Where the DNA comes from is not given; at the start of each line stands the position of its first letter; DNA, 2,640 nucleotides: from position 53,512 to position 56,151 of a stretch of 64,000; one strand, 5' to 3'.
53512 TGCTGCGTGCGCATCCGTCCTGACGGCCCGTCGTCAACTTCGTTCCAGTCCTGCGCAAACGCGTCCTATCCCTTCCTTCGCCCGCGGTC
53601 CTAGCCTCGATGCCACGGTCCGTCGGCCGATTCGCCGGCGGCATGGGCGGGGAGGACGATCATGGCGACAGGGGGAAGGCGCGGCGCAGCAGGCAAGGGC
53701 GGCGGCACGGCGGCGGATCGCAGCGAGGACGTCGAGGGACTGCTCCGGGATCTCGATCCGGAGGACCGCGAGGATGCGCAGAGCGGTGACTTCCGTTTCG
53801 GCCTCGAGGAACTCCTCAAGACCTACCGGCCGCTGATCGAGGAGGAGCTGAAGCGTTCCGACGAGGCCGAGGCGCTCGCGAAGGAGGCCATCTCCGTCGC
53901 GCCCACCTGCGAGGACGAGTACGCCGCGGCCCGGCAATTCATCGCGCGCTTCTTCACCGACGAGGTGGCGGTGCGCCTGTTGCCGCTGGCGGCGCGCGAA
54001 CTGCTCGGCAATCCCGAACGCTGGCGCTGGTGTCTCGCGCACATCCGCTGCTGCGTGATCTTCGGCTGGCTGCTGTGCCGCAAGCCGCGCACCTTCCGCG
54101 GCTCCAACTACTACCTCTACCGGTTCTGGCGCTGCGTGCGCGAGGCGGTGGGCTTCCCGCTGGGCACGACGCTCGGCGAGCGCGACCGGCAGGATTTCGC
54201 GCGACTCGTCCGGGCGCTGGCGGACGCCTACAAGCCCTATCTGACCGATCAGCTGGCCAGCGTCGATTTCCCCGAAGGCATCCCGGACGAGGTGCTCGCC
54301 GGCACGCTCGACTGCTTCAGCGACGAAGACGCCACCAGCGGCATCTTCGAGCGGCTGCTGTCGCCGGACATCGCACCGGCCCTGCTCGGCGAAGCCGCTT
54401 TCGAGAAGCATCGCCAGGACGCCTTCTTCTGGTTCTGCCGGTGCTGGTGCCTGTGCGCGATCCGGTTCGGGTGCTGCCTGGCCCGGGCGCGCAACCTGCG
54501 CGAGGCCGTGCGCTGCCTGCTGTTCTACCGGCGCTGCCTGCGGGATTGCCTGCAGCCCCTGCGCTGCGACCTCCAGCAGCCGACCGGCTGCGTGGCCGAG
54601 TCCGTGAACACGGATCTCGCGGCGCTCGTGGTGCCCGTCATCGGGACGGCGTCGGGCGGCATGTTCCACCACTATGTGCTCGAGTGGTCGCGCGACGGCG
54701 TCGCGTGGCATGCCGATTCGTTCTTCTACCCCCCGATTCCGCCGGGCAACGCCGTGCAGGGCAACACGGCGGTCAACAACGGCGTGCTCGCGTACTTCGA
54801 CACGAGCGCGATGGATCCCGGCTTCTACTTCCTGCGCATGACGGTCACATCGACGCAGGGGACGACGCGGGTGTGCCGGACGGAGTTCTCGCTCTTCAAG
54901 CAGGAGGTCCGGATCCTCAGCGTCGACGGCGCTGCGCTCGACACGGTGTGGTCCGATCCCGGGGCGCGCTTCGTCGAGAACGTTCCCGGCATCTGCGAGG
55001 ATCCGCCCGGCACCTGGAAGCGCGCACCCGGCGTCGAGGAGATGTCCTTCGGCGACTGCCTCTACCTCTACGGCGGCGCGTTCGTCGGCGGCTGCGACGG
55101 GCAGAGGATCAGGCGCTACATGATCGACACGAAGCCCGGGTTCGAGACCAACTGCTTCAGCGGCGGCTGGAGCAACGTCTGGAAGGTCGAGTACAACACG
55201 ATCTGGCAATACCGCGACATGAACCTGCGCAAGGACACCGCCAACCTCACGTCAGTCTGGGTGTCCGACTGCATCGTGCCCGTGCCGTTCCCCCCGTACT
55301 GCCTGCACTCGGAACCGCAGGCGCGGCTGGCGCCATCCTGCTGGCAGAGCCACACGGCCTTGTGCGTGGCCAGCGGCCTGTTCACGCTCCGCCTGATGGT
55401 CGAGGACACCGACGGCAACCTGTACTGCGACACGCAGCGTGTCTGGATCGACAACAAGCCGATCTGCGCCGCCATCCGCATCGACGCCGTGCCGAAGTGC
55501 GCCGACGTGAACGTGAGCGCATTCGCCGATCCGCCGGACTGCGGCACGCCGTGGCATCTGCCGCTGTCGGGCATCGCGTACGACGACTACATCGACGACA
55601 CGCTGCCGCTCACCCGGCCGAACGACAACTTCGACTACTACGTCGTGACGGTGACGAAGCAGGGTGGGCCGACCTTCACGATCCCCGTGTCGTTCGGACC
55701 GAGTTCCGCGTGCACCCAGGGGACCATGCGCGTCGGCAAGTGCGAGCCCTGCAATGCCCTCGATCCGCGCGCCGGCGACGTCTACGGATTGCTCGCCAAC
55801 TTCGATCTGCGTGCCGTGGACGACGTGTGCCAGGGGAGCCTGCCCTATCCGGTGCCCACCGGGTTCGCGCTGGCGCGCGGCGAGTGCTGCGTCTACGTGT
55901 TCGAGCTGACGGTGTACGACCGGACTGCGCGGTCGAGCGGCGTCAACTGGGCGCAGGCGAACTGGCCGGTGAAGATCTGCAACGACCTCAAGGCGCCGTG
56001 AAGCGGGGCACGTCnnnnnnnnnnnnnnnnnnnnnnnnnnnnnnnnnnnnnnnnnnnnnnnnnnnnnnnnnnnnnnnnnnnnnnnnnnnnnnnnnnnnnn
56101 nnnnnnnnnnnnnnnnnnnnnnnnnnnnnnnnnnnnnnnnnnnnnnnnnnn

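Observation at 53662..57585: Uncharacterised cysteine-centred cluster: 779-aa Cys-rich protein, DUF1360-like CxxC membrane protein, MGCCG small protein and an AraC/receiver regulator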

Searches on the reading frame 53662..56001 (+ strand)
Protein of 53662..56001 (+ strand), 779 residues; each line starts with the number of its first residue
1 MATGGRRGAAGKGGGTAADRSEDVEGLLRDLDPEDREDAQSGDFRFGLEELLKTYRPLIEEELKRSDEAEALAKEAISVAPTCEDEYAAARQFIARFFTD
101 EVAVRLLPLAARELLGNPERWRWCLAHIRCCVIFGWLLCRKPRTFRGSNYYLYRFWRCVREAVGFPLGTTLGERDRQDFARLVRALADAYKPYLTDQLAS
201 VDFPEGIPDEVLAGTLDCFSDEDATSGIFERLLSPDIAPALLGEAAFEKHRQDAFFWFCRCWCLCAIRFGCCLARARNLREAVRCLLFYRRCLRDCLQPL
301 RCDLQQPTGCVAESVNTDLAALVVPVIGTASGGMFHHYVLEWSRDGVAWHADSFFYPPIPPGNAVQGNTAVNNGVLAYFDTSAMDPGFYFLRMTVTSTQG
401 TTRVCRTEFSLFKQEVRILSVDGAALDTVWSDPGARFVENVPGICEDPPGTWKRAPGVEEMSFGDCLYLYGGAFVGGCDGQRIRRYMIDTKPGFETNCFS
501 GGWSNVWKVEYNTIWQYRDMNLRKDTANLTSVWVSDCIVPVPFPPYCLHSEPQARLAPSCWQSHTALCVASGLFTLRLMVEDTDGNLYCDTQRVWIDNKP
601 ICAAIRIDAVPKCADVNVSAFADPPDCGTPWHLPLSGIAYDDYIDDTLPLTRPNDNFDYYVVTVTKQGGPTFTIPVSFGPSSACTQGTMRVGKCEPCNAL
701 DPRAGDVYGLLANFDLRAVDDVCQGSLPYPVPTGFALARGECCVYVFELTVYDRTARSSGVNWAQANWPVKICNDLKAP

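Call 3: search_protein_families(library=pfam, proteins=[window:53662-56001:+], max_evalue=0.1)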
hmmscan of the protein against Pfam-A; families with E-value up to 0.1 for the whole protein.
window:53662-56001:+ (779 aa): 0 families

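Call 5: find_homologous_proteins(query=window:53662-56001:+)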
Query window:53662-56001:+ (779 aa): 513 proteins with E <= 0.001 among 8000 candidates; the best 120 are listed.
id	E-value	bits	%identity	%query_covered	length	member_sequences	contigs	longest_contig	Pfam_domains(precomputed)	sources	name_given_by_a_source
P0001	0.0e+0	1872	100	100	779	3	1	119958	-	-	-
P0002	0.0e+0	1376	71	100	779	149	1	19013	-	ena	-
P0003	0.0e+0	1325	69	98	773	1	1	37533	-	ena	-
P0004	0.0e+0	1066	61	96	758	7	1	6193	-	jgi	-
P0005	0.0e+0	1065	61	94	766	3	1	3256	-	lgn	-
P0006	0.0e+0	1061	60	96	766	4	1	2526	-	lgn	-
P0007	0.0e+0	1056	59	96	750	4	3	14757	-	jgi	jgi:hypothetical protein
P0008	0.0e+0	1056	61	96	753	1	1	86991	-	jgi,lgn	jgi:hypothetical protein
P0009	0.0e+0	1047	60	96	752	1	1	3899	-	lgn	-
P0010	0.0e+0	1034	59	95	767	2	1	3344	-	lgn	-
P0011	0.0e+0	1020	58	95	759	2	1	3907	-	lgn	-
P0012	0.0e+0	1019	59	95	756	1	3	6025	-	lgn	-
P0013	0.0e+0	1016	60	94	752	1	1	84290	-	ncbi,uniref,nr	ncbi:hypothetical protein [Massilia glaciei]|uniref:Uncharacterized protein n=1 Tax=Massilia glaciei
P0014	0.0e+0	1014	58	95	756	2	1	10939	-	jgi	-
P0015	0.0e+0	1014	58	96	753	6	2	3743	-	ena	-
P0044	1.8e-284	964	56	96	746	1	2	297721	-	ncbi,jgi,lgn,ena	-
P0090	1.2e-272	925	55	96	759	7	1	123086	-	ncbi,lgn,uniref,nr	ncbi:hypothetical protein [Neoroseomonas soli]|uniref:Uncharacterized protein n=1 Tax=Neoroseomonas 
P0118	5.7e-260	883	52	96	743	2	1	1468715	-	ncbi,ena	-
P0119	9.4e-260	882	53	96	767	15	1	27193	-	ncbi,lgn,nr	ncbi:MAG TPA: hypothetical protein VGR73_14925 [Bryobacteraceae bacterium]|nr:hypothetical protein [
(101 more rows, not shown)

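Call 7: find_encoding_contigs(protein=P0013, flank=8000, max_places=2)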
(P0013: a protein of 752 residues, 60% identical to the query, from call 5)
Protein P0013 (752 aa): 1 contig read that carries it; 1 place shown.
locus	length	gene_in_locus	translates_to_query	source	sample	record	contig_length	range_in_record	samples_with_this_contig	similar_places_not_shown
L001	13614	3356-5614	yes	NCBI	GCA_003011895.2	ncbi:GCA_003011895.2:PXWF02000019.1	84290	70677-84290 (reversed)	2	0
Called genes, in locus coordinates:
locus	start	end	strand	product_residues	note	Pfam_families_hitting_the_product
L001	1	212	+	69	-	?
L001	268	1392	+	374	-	PF05816:TelA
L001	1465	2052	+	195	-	PF02342:TerD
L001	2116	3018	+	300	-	-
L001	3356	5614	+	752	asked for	-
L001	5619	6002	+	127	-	PF07098:DUF1360 (weak)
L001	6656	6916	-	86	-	-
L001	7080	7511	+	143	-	-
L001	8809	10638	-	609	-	PF13522:GATase_6, PF13537:GATase_7, PF01380:SIS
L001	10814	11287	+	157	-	PF13404:HTH_AsnC-type, PF13412:HTH_24, PF01037:AsnC_trans_reg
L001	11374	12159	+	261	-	PF00005:ABC_tran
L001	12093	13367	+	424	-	PF02687:FtsX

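Call 8: find_encoding_contigs(protein=P0090, flank=8000, max_places=2)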
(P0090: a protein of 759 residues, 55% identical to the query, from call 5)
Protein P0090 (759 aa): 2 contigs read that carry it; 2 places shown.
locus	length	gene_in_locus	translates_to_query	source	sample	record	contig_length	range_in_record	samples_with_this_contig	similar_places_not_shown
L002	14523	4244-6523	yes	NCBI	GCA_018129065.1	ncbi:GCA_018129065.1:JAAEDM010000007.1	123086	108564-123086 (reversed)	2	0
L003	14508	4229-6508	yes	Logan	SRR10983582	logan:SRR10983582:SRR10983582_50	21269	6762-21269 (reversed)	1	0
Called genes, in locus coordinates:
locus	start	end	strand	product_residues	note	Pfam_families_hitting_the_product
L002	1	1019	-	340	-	PF00890:FAD_binding_2 (weak), PF01266:DAO (weak), PF03486:HI0933_like (weak), PF07992:Pyr_redox_2, PF12831:FAD_oxidored, PF13450:NAD_binding_8, PF13738:Pyr_redox_3 (faint)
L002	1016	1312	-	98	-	PF13510:Fer2_4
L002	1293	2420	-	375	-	PF01266:DAO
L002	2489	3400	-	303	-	PF00126:HTH_1, PF03466:LysR_substrate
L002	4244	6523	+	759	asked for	-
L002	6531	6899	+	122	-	-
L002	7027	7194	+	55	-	-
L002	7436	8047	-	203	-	PF07929:PRiA4_ORF3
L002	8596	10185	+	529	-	PF00496:SBP_bac_5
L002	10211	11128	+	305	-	PF19300:BPD_transp_1_N (weak), PF00528:BPD_transp_1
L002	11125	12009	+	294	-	PF00528:BPD_transp_1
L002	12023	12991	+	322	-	PF00005:ABC_tran, PF13304:AAA_21, PF08352:oligo_HPY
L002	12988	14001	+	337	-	PF00005:ABC_tran, PF13304:AAA_21 (faint), PF08352:oligo_HPY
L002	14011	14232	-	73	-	PF25917:BSH_RND, PF25973:BSH_CzcB (faint), PF25997:BSH_YhbJ (weak), PF00364:Biotin_lipoyl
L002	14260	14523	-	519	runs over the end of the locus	PF01039:Carboxyl_trans, PF03255:ACCA (weak)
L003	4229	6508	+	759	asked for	-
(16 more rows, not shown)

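Call 9: find_encoding_contigs(protein=P0118, flank=8000, max_places=2)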
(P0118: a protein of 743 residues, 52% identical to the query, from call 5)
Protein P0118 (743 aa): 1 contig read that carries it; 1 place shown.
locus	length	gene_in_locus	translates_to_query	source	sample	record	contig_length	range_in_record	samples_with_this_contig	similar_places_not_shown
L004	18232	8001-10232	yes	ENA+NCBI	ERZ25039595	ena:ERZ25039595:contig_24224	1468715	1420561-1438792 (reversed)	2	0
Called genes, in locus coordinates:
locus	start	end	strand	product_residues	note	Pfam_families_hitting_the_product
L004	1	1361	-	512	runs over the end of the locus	PF01011:PQQ, PF13360:PQQ_2 (faint)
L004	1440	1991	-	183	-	-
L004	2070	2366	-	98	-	PF12840:HTH_20 (weak)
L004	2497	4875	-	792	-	PF07228:SpoIIE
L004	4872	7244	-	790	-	PF07228:SpoIIE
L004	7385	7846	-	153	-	PF09537:DUF2383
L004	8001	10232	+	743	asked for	-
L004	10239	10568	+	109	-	PF07098:DUF1360 (weak)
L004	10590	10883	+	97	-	-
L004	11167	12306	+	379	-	PF07228:SpoIIE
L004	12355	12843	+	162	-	PF13581:HATPase_c_2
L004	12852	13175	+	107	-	PF01740:STAS, PF13466:STAS_2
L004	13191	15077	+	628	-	PF07228:SpoIIE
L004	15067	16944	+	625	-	PF07228:SpoIIE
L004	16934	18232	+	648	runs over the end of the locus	PF07228:SpoIIE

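Call 14: search_protein_families(library=ncbifam, proteins=[window:53662-56001:+], max_evalue=0.1)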
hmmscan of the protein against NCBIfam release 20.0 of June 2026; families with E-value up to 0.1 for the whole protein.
window:53662-56001:+ (779 aa): 0 families

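Call 15: search_protein_families(library=padloc, proteins=[window:53662-56001:+], max_evalue=0.1)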
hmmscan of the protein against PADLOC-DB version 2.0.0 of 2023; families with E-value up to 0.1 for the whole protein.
window:53662-56001:+ (779 aa): 0 families

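Call 16: search_solved_structures(query=window:53662-56001:+, max_evalue=10)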
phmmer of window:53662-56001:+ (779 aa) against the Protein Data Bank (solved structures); distinct sequences matched with E-value up to 10: 3.
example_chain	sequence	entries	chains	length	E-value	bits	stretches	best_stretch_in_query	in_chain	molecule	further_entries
4crq_A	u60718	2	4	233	0.47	11.6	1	326-374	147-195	ENDO-1,3-BETA-GLUCANASE, FAMILY GH16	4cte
6jhj_A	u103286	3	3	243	2.7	9.1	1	329-377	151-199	LamCAT | laminarinase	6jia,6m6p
6jh5_A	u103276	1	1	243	2.7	9.1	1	329-377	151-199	LamCAT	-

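Call 21: find_encoding_contigs(protein=P0119, flank=8000, max_places=2)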
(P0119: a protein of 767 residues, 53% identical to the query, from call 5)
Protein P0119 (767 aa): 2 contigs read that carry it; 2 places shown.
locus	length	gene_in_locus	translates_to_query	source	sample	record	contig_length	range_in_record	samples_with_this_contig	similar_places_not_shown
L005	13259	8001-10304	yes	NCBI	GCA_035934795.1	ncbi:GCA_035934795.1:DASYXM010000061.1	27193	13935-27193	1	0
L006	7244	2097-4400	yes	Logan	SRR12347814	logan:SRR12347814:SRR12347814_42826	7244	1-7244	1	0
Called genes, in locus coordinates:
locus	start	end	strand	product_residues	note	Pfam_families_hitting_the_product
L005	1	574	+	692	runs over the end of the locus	PF21226:MalQ_N, PF02446:Glyco_hydro_77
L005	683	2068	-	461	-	PF07394:DUF1501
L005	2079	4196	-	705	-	PF08811:DUF1800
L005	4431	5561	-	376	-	PF00226:DnaJ, PF01556:DnaJ_C, PF00684:DnaJ_CXXCXGXG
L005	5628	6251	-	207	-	PF01025:GrpE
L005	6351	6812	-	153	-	-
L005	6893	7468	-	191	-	PF08281:Sigma70_r4_2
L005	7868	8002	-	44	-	-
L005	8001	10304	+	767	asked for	-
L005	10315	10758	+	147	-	PF07098:DUF1360 (weak)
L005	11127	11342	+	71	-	-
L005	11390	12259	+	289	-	PF05114:MbnB_TglH_ChrH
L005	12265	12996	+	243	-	-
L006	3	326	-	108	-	?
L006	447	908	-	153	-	-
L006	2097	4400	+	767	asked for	-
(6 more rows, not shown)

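Call 22: find_encoding_contigs(protein=P0044, flank=8000, max_places=2)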
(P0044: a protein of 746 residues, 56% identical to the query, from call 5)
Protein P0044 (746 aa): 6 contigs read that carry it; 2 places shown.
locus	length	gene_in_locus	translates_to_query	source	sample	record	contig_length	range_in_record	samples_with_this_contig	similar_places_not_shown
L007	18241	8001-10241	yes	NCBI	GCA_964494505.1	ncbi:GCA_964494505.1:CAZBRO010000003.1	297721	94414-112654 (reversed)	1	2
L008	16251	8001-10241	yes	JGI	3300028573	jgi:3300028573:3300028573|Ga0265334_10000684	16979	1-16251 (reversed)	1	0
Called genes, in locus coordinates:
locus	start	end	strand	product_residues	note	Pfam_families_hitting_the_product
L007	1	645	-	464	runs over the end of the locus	PF00675:Peptidase_M16, PF05193:Peptidase_M16_C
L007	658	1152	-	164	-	PF11233:DUF3035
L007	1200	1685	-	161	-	PF01252:Peptidase_A8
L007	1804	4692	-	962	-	PF00133:tRNA-synt_1, PF01406:tRNA-synt_1e (faint), PF09334:tRNA-synt_1g, PF01921:tRNA-synt_1f (weak), PF08264:Anticodon_1, PF06827:zf-FPG_IleRS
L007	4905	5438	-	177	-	-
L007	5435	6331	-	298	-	PF06574:FAD_syn, PF01687:Flavokinase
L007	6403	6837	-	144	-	PF01575:MaoC_dehydratas, PF13452:FAS1_DH_region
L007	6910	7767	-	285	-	PF00702:Hydrolase (weak), PF13344:Hydrolase_6, PF13242:Hydrolase_like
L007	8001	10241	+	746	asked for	-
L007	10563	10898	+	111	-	-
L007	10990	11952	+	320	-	PF00753:Lactamase_B, PF12706:Lactamase_B_2 (faint)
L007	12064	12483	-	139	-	PF07366:SnoaL, PF12680:SnoaL_2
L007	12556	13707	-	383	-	PF01436:NHL (faint), PF08450:SGL (faint)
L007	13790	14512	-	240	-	-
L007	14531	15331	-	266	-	-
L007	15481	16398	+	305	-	-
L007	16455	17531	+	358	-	PF04909:Amidohydro_2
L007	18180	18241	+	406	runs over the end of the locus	PF04389:Peptidase_M28, PF01546:Peptidase_M20 (weak)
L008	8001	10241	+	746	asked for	-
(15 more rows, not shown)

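Call 23: find_encoding_contigs(protein=P0002, flank=8000, max_places=2)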
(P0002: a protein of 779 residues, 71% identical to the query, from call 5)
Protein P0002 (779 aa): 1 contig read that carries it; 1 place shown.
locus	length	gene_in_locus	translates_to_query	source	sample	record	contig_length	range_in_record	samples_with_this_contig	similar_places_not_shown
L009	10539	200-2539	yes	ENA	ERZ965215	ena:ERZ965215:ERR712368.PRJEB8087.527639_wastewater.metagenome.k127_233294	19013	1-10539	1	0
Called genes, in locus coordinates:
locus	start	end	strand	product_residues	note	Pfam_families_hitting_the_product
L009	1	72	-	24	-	?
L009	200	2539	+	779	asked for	-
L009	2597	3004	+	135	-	-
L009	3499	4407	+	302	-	PF12833:HTH_18, PF00165:HTH_AraC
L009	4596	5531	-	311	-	PF00126:HTH_1, PF03466:LysR_substrate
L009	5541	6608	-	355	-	PF02463:SMC_N (weak), PF00005:ABC_tran, PF13304:AAA_21 (faint), PF17850:CysA_C_terminal, PF12857:TOBE_3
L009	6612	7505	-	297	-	PF00528:BPD_transp_1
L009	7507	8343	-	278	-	PF00528:BPD_transp_1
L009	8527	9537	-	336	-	PF01547:SBP_bac_1, PF13531:SBP_bac_11, PF13343:SBP_bac_6 (weak)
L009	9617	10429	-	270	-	-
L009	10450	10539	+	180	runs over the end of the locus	PF00561:Abhydrolase_1 (faint), PF06821:Ser_hydrolase, PF12697:Abhydrolase_6 (weak)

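Call 24: find_related_loci(query=A1, collection=genome_contigs, flank=6000)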
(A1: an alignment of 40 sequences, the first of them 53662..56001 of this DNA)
Query A1 (779 aa) in genome_contigs; peptide patterns used: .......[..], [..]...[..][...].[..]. (x = any residue, [..] = any of these).
264 stretches matched a pattern; 132 encode a relative of the query (tblastn E <= 1e-3); the best 80 are kept; 80 distinct loci.
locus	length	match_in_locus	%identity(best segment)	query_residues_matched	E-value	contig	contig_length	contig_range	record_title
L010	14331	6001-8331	70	1-777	0e+0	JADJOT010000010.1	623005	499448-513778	MAG: Candidatus Accumulibacter affinis isolate Fred_18-Q3-R57-64_BAT3C.720 tig00351077-10-6220360, whole genome shotgun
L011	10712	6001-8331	70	1-777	0e+0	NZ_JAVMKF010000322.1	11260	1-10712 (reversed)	MAG: Accumulibacter sp. isolate SCELSE-14 RS41505SPAdes_bin.147_0000000322, whole genome shotgun sequence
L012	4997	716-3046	70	1-777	0e+0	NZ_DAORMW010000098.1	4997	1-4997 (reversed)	MAG: Accumulibacter sp. isolate AMR_MDS_5463 NODE_12496_length_4997_cov_57.746661, whole genome shotgun sequence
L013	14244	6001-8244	56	25-779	0e+0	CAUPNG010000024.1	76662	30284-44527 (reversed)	MAG: uncultured Albidiferax sp. isolate m13-metabat.13 genome assembly, contig: m13-c99, whole genome shotgun sequence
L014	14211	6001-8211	57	33-776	0e+0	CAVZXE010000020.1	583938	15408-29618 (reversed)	MAG: uncultured bacterium isolate MFD04716.bin.1.136 genome assembly, contig: contig_7283, whole genome shotgun sequence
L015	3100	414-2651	54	29-776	0e+0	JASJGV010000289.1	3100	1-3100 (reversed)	MAG: Desulfobacterales bacterium isolate ChS5.bin.23 ChesSed_k141_1219399, whole genome shotgun sequence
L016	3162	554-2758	58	38-776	0e+0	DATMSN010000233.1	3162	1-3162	MAG TPA_asm: Duganella sp. isolate SMAG_U12987 k141_332325, whole genome shotgun sequence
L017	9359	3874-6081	57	38-776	0e+0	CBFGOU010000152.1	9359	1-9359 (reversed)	MAG TPA_asm: uncultured Oxalobacteraceae bacterium isolate ERR5385027_metabat2_13 genome assembly, contig: ERZ27258673.7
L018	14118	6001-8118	58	72-777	0e+0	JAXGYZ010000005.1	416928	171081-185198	MAG: Anaerolineae bacterium isolate AnMBR.bin525 bin525_5, whole genome shotgun sequence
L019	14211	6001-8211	57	37-777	0e+0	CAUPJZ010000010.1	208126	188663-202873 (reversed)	MAG: uncultured Duganella sp. isolate m11-metabat.9 genome assembly, contig: m11-c33, whole genome shotgun sequence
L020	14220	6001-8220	57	35-776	0e+0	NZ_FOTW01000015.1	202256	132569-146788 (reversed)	Rugamonas rubra strain ATCC 43154, whole genome shotgun sequence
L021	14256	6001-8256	56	30-779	0e+0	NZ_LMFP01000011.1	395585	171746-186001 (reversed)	Pelomonas sp. Root1444 contig_19, whole genome shotgun sequence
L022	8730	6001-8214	55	30-777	0e+0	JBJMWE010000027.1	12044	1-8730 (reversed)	MAG: Vitreoscilla sp. isolate H1_18_all_fractions_metab_conc_47_71_15 k255_564210, whole genome shotgun sequence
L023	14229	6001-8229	54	28-776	0e+0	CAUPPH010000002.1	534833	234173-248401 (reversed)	MAG: uncultured Albidiferax sp. isolate m12-metabat.4 genome assembly, contig: m12-c3, whole genome shotgun sequence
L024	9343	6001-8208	54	38-777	0e+0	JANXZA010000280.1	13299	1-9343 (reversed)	MAG: Rhizobacter sp. isolate GL140_4_metabat_201 GL140_4_k141_1142632, whole genome shotgun sequence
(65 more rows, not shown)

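Call 27: search_protein_representatives(protein=window:53662-56001:+)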
Query: 779 residues. Proteins with E-value up to 0.001 (for the whole library): 206; up to 1e-10: 134; up to 1e-30: 56. The best 150 are listed.
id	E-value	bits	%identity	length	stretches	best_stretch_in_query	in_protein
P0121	4.2e-231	785.9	53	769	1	39-777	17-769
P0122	1.7e-180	618.5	59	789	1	292-776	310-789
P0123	6.7e-154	530.5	44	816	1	35-776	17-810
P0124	1.1e-153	529.8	53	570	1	292-777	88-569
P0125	7.5e-149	513.8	51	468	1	41-502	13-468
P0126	4.2e-147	508.0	43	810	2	41-569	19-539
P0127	1.6e-119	416.8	40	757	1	38-776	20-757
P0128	1.2e-116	407.3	42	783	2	36-491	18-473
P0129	1.7e-116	406.8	51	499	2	34-315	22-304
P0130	7.9e-105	368.2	60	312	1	470-776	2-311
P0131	5.8e-103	362.0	40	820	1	84-776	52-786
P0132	5.0e-90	319.2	37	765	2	40-487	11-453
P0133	5.9e-89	315.7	53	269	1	39-286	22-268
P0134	4.9e-88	312.6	45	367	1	37-360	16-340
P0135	2.2e-81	290.7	40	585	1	212-777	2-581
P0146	4.0e-56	207.1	39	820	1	292-775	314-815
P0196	6.2e-24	100.6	31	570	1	298-777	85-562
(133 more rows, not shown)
